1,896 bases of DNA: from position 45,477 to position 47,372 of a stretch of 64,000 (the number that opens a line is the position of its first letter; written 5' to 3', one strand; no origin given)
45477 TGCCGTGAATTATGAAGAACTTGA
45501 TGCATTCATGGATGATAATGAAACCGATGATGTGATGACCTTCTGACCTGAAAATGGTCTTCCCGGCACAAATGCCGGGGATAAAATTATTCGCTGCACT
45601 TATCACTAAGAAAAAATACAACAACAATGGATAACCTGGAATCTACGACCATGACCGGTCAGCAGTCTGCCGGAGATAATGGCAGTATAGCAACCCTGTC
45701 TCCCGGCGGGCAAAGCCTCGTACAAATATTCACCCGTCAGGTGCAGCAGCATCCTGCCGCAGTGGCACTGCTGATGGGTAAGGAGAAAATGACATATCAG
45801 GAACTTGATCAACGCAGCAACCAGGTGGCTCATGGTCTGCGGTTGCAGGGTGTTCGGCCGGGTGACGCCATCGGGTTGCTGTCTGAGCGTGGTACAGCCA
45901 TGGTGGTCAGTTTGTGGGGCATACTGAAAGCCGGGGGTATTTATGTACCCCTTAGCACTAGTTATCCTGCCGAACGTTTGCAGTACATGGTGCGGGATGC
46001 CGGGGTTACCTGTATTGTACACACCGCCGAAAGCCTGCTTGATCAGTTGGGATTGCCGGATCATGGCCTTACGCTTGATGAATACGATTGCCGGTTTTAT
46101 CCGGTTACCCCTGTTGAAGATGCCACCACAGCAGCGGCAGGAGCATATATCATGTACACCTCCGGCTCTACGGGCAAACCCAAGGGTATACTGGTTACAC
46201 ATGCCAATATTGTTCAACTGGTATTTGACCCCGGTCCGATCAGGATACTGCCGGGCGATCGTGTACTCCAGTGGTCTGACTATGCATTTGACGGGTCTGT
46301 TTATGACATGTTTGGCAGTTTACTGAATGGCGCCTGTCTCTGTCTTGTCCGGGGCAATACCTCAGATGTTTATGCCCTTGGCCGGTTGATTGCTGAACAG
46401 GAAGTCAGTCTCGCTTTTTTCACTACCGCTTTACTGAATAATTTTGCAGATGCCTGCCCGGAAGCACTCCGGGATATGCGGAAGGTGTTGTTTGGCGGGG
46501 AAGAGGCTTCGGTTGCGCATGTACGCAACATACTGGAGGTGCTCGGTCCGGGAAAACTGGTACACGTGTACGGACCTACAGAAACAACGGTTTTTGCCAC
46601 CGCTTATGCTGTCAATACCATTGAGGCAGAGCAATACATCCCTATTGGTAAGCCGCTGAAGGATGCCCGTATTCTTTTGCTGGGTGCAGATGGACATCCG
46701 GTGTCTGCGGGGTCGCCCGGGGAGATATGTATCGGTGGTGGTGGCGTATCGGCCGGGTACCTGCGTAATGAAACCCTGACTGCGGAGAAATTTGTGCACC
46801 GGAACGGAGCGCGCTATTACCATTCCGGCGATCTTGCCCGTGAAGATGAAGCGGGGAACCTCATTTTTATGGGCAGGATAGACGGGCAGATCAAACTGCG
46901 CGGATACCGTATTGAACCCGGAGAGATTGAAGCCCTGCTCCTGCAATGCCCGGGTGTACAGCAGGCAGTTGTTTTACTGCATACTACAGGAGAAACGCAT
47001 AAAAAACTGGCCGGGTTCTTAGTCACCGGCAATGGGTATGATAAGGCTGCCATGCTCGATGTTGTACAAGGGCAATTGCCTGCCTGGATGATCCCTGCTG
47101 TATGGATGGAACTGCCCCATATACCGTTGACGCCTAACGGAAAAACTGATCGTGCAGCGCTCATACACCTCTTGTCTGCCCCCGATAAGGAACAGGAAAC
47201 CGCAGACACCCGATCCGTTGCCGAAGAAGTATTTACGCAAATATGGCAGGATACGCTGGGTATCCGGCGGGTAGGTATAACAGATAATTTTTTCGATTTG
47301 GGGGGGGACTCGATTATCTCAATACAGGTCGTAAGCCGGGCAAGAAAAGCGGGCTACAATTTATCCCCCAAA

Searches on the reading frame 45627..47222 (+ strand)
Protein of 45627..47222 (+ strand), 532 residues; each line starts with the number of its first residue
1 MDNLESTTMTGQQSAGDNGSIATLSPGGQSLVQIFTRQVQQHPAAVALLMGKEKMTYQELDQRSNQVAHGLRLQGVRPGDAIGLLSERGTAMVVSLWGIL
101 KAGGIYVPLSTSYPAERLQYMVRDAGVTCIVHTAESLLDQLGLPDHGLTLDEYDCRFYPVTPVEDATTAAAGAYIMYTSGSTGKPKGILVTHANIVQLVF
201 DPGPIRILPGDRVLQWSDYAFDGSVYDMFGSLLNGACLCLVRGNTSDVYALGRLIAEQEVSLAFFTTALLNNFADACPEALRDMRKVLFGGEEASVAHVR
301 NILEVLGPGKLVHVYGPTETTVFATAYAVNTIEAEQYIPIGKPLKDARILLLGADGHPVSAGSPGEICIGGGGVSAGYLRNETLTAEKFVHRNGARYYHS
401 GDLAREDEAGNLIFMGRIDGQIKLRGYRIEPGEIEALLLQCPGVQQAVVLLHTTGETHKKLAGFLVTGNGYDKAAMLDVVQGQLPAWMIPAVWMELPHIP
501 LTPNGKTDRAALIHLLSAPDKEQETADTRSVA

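Call 40: search_protein_families(library=pfam, proteins=[window:45627-47222:+], max_evalue=0.001)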
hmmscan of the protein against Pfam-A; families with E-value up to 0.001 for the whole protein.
window:45627-47222:+ (532 aa): 2 families
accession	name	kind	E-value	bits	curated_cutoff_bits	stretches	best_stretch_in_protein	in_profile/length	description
PF00501.34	AMP-binding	-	8.1e-82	275.5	29.9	1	35-379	1-384/384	AMP-binding enzyme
PF13193.12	AMP-binding_C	-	1.5e-06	29.5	24.5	1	433-506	1-76/76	AMP-binding enzyme C-terminal domain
